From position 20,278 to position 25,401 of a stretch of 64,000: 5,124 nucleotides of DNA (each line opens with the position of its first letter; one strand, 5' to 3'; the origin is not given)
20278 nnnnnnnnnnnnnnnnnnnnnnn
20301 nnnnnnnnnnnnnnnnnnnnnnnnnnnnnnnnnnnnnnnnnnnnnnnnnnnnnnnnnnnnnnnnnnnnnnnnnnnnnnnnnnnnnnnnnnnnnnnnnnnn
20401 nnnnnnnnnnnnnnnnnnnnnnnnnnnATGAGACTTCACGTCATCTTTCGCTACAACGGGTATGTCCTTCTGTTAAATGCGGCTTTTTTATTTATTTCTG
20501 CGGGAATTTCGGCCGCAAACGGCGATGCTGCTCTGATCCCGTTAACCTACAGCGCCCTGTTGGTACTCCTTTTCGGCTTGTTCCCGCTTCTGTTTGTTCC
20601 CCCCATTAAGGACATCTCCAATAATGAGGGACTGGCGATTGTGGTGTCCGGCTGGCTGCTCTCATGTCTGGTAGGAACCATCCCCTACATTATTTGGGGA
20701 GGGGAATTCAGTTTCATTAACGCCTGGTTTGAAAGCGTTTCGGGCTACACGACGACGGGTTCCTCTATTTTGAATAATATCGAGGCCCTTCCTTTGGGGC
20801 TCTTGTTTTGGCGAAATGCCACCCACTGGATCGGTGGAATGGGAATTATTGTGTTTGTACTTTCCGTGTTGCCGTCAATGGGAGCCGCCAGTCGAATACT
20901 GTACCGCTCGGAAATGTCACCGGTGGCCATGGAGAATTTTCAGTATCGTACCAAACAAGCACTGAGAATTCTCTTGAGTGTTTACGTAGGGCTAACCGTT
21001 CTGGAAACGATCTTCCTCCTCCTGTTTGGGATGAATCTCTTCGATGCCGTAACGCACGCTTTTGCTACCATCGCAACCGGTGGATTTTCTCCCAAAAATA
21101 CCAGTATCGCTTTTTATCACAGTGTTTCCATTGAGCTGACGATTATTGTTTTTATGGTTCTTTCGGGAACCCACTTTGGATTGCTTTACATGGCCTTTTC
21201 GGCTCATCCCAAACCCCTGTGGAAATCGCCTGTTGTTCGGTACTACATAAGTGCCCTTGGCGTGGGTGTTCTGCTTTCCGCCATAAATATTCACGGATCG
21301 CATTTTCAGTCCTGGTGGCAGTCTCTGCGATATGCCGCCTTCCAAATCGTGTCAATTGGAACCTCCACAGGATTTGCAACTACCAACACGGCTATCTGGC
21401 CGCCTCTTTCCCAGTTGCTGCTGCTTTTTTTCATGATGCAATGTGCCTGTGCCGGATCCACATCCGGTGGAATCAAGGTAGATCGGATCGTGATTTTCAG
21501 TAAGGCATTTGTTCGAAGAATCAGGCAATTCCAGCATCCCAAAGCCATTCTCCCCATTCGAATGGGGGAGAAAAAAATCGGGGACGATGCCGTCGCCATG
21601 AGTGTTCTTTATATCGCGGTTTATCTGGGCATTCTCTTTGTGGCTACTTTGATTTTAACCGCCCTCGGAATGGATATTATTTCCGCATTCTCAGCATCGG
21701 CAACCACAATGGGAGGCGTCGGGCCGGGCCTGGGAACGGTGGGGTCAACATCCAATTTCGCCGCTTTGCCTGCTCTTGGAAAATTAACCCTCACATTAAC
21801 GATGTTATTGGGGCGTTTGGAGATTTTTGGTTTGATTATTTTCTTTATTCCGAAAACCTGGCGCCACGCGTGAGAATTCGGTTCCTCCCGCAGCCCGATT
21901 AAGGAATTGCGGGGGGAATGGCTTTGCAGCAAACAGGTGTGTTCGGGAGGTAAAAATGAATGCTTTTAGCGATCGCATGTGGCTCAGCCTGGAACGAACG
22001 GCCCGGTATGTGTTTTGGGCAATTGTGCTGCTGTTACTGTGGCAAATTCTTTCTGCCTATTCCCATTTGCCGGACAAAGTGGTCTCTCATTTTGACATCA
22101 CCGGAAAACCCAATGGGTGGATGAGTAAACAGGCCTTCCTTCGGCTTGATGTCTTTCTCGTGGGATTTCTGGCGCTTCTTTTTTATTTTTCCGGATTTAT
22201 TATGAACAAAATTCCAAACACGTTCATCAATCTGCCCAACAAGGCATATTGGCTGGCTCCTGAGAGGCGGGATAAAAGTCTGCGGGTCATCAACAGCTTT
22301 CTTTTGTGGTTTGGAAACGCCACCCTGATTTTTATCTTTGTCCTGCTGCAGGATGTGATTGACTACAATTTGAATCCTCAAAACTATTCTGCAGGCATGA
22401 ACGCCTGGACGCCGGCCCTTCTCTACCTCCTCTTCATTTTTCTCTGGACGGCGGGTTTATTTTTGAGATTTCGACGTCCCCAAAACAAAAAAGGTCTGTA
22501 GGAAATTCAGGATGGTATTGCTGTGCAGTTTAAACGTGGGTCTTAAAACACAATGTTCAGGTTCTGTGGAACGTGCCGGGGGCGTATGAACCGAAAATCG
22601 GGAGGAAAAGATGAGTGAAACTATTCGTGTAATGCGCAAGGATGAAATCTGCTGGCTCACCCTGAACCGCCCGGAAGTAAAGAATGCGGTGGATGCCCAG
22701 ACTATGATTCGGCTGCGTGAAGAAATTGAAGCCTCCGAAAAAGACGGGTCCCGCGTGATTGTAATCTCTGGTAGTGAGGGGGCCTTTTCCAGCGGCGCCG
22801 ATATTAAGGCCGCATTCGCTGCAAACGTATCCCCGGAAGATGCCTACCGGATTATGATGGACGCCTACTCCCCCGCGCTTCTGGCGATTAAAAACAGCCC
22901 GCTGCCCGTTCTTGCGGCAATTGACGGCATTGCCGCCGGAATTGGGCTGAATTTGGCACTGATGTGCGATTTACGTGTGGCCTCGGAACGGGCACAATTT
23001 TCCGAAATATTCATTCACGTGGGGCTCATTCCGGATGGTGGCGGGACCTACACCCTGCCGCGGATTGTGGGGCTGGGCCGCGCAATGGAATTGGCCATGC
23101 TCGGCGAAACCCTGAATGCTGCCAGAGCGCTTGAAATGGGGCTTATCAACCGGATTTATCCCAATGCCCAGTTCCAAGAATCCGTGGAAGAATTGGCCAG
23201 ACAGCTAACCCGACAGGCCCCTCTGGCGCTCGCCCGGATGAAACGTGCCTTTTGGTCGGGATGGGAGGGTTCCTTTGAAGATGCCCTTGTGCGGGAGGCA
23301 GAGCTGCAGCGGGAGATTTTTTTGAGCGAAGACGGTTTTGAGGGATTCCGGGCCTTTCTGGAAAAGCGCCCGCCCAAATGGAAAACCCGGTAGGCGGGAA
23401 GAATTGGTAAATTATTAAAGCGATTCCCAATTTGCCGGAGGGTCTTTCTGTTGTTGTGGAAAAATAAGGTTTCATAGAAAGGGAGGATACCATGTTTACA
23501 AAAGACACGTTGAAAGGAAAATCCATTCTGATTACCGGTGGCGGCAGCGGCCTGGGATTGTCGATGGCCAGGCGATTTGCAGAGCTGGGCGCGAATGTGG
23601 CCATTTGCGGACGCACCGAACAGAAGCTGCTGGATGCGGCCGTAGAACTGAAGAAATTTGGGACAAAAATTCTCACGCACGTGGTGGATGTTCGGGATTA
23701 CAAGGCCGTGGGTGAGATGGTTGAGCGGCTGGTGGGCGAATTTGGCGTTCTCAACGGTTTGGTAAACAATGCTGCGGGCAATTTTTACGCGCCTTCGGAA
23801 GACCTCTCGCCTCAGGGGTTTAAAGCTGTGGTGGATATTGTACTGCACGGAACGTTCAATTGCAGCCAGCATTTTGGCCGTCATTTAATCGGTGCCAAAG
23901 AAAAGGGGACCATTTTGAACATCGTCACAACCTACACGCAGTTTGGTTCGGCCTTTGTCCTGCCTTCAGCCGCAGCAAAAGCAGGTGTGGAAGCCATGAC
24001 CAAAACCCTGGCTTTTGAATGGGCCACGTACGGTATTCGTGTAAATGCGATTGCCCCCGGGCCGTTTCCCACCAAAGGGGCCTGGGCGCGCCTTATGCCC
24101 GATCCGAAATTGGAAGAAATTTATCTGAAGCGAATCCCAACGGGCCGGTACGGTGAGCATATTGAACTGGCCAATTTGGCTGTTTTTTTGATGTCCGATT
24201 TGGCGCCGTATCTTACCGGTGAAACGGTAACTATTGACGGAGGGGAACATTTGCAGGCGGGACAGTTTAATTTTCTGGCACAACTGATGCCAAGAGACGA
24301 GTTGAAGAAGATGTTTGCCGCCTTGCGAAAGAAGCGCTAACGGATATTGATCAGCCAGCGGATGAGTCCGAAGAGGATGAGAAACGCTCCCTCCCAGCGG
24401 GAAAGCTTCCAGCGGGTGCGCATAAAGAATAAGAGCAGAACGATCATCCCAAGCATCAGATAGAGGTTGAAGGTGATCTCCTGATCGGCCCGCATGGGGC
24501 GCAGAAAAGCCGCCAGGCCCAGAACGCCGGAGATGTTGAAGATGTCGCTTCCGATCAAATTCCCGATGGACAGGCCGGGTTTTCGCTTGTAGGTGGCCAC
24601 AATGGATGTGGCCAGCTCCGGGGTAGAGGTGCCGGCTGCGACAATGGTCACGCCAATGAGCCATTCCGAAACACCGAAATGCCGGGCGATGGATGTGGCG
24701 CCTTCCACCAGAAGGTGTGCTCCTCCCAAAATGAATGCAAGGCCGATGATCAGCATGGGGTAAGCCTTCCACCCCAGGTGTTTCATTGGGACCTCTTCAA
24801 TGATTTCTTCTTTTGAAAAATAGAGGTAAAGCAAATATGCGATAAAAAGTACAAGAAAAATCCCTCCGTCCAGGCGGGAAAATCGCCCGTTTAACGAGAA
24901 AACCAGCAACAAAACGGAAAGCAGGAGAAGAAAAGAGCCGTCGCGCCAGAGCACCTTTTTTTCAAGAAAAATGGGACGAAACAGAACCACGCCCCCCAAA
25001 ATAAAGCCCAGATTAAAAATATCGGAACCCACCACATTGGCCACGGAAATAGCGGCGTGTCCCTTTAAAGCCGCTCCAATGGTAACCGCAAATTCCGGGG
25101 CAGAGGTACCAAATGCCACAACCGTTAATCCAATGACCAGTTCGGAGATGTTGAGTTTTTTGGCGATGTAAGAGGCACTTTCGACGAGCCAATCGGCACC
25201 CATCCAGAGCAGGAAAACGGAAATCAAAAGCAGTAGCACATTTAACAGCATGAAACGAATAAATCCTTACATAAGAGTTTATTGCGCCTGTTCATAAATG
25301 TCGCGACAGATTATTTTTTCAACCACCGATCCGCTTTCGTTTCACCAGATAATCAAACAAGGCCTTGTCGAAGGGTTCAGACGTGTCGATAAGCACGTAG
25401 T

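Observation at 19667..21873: Stand-alone periplasmic-sensor/HAMP protein translationally coupled to a TrkH/KtrB K+ transporter with no trkA/ktrA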

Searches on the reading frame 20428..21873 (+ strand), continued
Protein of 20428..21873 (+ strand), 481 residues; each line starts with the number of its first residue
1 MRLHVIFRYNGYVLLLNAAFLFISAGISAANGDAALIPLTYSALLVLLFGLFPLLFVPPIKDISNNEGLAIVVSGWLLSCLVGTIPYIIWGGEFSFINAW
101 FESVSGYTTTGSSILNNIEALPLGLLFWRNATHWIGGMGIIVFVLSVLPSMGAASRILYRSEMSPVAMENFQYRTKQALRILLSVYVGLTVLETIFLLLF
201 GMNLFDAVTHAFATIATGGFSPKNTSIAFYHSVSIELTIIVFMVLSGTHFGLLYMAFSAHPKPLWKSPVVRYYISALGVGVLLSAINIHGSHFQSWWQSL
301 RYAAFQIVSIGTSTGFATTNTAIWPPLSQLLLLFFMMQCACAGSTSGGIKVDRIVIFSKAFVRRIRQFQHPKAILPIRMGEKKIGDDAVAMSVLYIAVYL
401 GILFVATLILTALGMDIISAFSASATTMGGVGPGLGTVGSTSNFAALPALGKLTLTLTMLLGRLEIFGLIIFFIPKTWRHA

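Call 69: find_homologous_proteins(query=window:20428-21870:+, max_evalue=1e-30)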
Query window:20428-21870:+ (481 aa): 7973 proteins with E <= 1e-30 among 8000 candidates; the best 120 are listed.
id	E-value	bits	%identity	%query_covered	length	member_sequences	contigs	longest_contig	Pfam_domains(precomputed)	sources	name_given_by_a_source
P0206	8.8e-296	1000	95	100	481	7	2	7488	PF02386.23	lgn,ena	-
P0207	2.9e-239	813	76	100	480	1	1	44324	PF02386.23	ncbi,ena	-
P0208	5.5e-239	812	76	100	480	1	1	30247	PF02386.23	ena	-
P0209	1.1e-238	811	76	100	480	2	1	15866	PF02386.23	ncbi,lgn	-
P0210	1.8e-238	811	76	100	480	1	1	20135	PF02386.23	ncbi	-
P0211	3.5e-238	810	76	100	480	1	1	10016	PF02386.23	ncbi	-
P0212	3.7e-238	810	76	100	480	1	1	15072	PF02386.23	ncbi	-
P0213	1.3e-237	808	75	100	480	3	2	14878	PF02386.23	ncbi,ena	-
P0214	6.6e-214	730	68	100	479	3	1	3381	PF02386.23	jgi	jgi:trk system potassium uptake protein TrkH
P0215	2.3e-212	725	68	100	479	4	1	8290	PF02386.23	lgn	-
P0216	1.2e-209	716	67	100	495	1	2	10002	PF02386.23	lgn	-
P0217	2.0e-209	715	65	100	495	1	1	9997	PF02386.23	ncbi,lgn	ncbi:MAG: TrkH family potassium uptake protein [bacterium]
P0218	1.4e-208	712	65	100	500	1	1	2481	PF02386.23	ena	-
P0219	1.1e-207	709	65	100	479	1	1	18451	PF02386.23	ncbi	-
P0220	7.7e-207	706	64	100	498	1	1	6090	PF02386.23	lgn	-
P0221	7.1e-206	703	65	100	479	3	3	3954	PF02386.23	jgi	-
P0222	9.7e-206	703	66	100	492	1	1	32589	PF02386.23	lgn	-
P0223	1.1e-205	703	65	100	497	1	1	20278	PF02386.23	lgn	-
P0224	1.4e-205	702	65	100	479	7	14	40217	PF02386.23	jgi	jgi:trk system potassium uptake protein TrkH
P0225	1.3e-204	699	64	100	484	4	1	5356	PF02386.23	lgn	-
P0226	2.6e-204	698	65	100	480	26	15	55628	PF02386.23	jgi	jgi:trk system potassium uptake protein TrkH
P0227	8.0e-204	696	63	100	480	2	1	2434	PF02386.23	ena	-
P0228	1.3e-203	696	65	100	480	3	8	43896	PF02386.23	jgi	jgi:trk system potassium uptake protein TrkH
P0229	2.4e-203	695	65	100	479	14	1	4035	PF02386.23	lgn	-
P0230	4.9e-203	694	65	100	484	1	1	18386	PF02386.23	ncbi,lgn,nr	ncbi:TrkH family potassium uptake protein [candidate division KSB1 bacterium]|nr:TrkH family potassi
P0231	5.7e-203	694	65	100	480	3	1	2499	PF02386.23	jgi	-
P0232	1.8e-202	692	66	100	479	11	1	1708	PF02386.23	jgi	jgi:trk system potassium uptake protein TrkH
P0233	3.5e-202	691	62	99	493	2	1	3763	PF02386.23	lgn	-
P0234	4.6e-202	691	63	100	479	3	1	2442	PF02386.23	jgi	jgi:trk system potassium uptake protein TrkH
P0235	5.5e-202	690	65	100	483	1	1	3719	PF02386.23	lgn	-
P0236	1.0e-201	689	65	100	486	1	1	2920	PF02386.23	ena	-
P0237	1.2e-201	689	64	100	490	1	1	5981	PF02386.23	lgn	-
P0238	4.2e-201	687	64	100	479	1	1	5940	PF02386.23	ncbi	-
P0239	8.0e-201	687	64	100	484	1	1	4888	PF02386.23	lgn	-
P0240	9.3e-201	686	64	100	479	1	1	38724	PF02386.23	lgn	-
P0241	1.1e-200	686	64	100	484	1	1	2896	PF02386.23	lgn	-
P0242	2.5e-200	685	63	100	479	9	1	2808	PF02386.23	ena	-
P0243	2.6e-200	685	64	100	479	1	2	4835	PF02386.23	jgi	jgi:trk system potassium uptake protein TrkH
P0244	3.5e-200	684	63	100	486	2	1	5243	PF02386.23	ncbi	-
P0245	5.2e-200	684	63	100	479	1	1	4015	PF02386.23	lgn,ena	-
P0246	5.7e-200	684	63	100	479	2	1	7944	PF02386.23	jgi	jgi:trk system potassium uptake protein TrkH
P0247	6.6e-200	683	62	100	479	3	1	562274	PF02386.23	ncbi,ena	-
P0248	8.5e-200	683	63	100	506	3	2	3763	PF02386.23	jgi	-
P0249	9.9e-200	683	64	100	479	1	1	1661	PF02386.23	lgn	-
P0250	1.1e-199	683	63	100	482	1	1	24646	PF02386.23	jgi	jgi:trk system potassium uptake protein TrkH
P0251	1.1e-199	683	63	100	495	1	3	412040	PF02386.23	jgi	jgi:trk system potassium uptake protein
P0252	1.1e-199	683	64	99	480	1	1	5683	PF02386.23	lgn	-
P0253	1.4e-199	682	63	100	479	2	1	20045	PF02386.23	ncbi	-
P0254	1.8e-199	682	62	100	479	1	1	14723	PF02386.23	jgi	jgi:trk system potassium uptake protein TrkH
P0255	1.8e-199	682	64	100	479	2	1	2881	PF02386.23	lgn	-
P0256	1.9e-199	682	63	100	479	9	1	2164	PF02386.23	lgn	-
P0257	2.0e-199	682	64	100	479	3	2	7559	PF02386.23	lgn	-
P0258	3.4e-199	681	64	100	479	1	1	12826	PF02386.23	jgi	-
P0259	3.9e-199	681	65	100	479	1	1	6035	PF02386.23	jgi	-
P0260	4.5e-199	681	64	100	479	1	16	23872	PF02386.23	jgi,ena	jgi:trk system potassium uptake protein TrkH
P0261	4.9e-199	681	64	100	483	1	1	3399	PF02386.23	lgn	-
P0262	7.3e-199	680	63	100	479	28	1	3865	PF02386.23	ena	-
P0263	7.5e-199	680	64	100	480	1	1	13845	PF02386.23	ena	-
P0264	9.3e-199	680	63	100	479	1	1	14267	PF02386.23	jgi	jgi:trk system potassium uptake protein TrkH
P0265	1.3e-198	679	62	100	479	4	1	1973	PF02386.23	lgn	-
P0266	1.3e-198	679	64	100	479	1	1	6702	PF02386.23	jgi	-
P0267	1.7e-198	679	63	100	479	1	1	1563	PF02386.23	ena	-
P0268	1.9e-198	679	63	100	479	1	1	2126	PF02386.23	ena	-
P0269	3.0e-198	678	64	100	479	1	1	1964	PF02386.23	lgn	-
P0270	3.3e-198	678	63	100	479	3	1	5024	PF02386.23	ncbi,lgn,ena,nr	ncbi:MAG: TrkH family potassium uptake protein [Proteobacteria bacterium]|nr:TrkH family potassium u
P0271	5.4e-198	677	63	100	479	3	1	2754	PF02386.23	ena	-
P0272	5.9e-198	677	63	100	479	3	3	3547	PF02386.23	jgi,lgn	jgi:trk system potassium uptake protein TrkH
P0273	6.5e-198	677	64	100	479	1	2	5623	PF02386.23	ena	-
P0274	7.1e-198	677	64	100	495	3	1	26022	PF02386.23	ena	-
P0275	9.8e-198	676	63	100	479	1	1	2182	PF02386.23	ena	-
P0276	1.4e-197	676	63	100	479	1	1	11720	PF02386.23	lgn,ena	-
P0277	1.5e-197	676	63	100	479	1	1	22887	PF02386.23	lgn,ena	-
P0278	1.6e-197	676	63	100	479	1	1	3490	PF02386.23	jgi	jgi:trk system potassium uptake protein TrkH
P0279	1.9e-197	675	63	100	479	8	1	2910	PF02386.23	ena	-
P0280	2.2e-197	675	63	100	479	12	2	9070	PF02386.23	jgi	-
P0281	2.2e-197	675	62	100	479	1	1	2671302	PF02386.23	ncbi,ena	-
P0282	3.6e-197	674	62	100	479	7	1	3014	PF02386.23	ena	-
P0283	4.3e-197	674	62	100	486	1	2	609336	PF02386.23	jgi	jgi:trk system potassium uptake protein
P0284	6.6e-197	674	62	100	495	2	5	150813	PF02386.23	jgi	jgi:trk system potassium uptake protein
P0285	7.7e-197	673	62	100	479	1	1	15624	PF02386.23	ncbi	-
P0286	7.8e-197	673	64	100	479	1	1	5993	PF02386.23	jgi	jgi:trk system potassium uptake protein TrkH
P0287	8.7e-197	673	60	100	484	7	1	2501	PF02386.23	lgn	-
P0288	9.3e-197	673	63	100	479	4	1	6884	PF02386.23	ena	-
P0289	9.7e-197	673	64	98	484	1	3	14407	PF02386.23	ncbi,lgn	ncbi:MAG: TrkH family potassium uptake protein [bacterium]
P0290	1.0e-196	673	63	100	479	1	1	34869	PF02386.23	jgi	jgi:trk system potassium uptake protein TrkH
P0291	1.1e-196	673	64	100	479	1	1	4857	PF02386.23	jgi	jgi:trk system potassium uptake protein TrkH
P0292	1.1e-196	673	62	100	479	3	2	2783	PF02386.23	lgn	-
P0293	1.3e-196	673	61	100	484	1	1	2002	PF02386.23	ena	-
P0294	1.6e-196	672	63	100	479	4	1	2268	PF02386.23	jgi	jgi:trk system potassium uptake protein TrkH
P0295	2.4e-196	672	63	100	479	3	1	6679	PF02386.23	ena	-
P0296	3.3e-196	671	63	100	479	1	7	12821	PF02386.23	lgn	-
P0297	3.8e-196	671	63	99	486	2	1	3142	PF02386.23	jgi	jgi:trk system potassium uptake protein TrkH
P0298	3.8e-196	671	64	100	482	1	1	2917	PF02386.23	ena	-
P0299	4.3e-196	671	62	100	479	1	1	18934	PF02386.23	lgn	-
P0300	4.5e-196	671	61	100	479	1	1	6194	PF02386.23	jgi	jgi:trk system potassium uptake protein TrkH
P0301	4.8e-196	671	62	100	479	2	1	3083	PF02386.23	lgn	-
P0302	5.3e-196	671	65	100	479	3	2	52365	PF02386.23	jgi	jgi:trk system potassium uptake protein TrkH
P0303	7.5e-196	670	63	100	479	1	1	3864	PF02386.23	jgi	jgi:trk system potassium uptake protein TrkH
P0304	7.9e-196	670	62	100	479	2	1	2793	PF02386.23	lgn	-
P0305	8.3e-196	670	64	100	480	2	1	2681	PF02386.23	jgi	-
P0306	1.2e-195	669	62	100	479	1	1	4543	PF02386.23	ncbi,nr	ncbi:MAG: TrkH family potassium uptake protein [Deltaproteobacteria bacterium]|nr:TrkH family potass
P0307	1.2e-195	669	63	100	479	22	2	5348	PF02386.23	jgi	jgi:trk system potassium uptake protein TrkH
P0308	1.4e-195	669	63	100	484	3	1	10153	PF02386.23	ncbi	-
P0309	1.6e-195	669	63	100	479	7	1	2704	PF02386.23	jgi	jgi:trk system potassium uptake protein TrkH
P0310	2.3e-195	669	63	100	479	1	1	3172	PF02386.23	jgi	jgi:trk system potassium uptake protein TrkH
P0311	5.4e-195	667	63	100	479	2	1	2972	PF02386.23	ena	-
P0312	5.5e-195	667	63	100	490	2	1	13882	PF02386.23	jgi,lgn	-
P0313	5.8e-195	667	63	100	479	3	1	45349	PF02386.23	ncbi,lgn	-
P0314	5.9e-195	667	62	100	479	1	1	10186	PF02386.23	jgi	jgi:trk system potassium uptake protein TrkH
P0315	6.2e-195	667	63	99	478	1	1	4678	PF02386.23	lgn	-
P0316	7.1e-195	667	61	100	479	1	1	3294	PF02386.23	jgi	-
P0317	8.1e-195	667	62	100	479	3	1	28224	PF02386.23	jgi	jgi:trk system potassium uptake protein TrkH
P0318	1.0e-194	666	62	100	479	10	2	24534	PF02386.23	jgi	jgi:trk system potassium uptake protein TrkH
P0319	1.0e-194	666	62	100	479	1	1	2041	PF02386.23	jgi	-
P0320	1.5e-194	666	62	100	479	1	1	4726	PF02386.23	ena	-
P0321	1.6e-194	666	62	100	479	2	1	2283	PF02386.23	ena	-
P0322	1.8e-194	666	62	100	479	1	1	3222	PF02386.23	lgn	-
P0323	4.1e-194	664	62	100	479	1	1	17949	PF02386.23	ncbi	-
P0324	4.6e-194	664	61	100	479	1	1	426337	PF02386.23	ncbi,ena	-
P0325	5.0e-194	664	61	100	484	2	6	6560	PF02386.23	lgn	-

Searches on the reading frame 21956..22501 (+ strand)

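Call 3: search_protein_families(library=pfam, proteins=[window:21956-22501:+], max_evalue=1)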
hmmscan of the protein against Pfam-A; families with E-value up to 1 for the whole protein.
window:21956-22501:+ (181 aa): 2 families
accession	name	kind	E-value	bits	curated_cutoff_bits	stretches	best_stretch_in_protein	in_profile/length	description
PF07853.16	DUF1648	-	6.1e-11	42.3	28.7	1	23-61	2-41/49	Domain of unknown function (DUF1648)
PF10322.15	7TM_GPCR_Sru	-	0.39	10.4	26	1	58-163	51-152/305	Serpentine type 7TM GPCR chemoreceptor Sru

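Call 4: search_protein_families(library=ncbifam, proteins=[window:21956-22501:+], max_evalue=1)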
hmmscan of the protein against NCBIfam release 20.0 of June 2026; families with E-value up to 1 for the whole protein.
window:21956-22501:+ (181 aa): 1 family
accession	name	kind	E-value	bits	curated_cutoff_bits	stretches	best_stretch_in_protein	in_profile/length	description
NF006611.0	PRK09173.1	equivalog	0.75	9.8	195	0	19-47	4-32/159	F0F1 ATP synthase subunit B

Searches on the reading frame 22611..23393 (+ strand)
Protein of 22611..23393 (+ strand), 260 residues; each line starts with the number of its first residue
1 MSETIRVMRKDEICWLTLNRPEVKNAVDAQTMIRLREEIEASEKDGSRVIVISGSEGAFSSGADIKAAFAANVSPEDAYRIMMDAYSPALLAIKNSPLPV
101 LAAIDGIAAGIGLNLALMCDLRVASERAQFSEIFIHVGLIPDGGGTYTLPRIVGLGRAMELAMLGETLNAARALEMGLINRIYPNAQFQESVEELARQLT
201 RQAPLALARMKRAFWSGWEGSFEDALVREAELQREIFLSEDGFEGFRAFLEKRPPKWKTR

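Call 6: search_protein_families(library=pfam, proteins=[window:22611-23393:+], max_evalue=0.00001)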
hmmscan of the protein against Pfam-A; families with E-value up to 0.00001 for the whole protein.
window:22611-23393:+ (260 aa): 2 families
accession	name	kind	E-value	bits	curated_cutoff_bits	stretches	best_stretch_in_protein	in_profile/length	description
PF00378.25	ECH_1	-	8.4e-60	202.6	27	1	10-259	3-250/251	Enoyl-CoA hydratase/isomerase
PF16113.10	ECH_2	-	1.4e-35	123.9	27.2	1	14-197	2-186/335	Enoyl-CoA hydratase/isomerase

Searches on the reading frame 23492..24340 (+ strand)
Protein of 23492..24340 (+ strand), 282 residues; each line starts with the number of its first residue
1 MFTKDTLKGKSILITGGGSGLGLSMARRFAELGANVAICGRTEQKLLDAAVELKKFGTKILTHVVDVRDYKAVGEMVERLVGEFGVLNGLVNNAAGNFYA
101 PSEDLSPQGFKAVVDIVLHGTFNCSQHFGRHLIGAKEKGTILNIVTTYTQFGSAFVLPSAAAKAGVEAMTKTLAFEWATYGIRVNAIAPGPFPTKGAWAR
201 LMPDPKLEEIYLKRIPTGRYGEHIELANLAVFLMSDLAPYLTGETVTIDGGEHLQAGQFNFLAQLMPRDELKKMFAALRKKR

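Call 74: search_protein_families(library=pfam, proteins=[window:23492-24340:+], max_evalue=0.00001)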
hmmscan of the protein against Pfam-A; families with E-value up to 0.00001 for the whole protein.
window:23492-24340:+ (282 aa): 3 families
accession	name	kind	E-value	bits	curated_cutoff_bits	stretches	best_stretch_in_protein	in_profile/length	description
PF13561.12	adh_short_C2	-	4.7e-52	177.4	27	1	19-252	6-235/236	Enoyl-(Acyl carrier protein) reductase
PF00106.31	adh_short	-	2.6e-46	158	26.6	1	10-196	1-186/195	short chain dehydrogenase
PF08659.16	KR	-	8.1e-10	39.3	22.6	1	12-128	3-123/180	KR domain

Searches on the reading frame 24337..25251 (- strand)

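Call 74: search_protein_families(library=pfam, proteins=[window:24337-25251:-], max_evalue=0.00001)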
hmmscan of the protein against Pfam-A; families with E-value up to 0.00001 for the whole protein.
window:24337-25251:- (304 aa): 1 family
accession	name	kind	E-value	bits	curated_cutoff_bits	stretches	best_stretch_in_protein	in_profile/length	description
PF01699.29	Na_Ca_ex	-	4.3e-67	225.2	24.9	2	165-294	4-141/151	Sodium/calcium exchanger protein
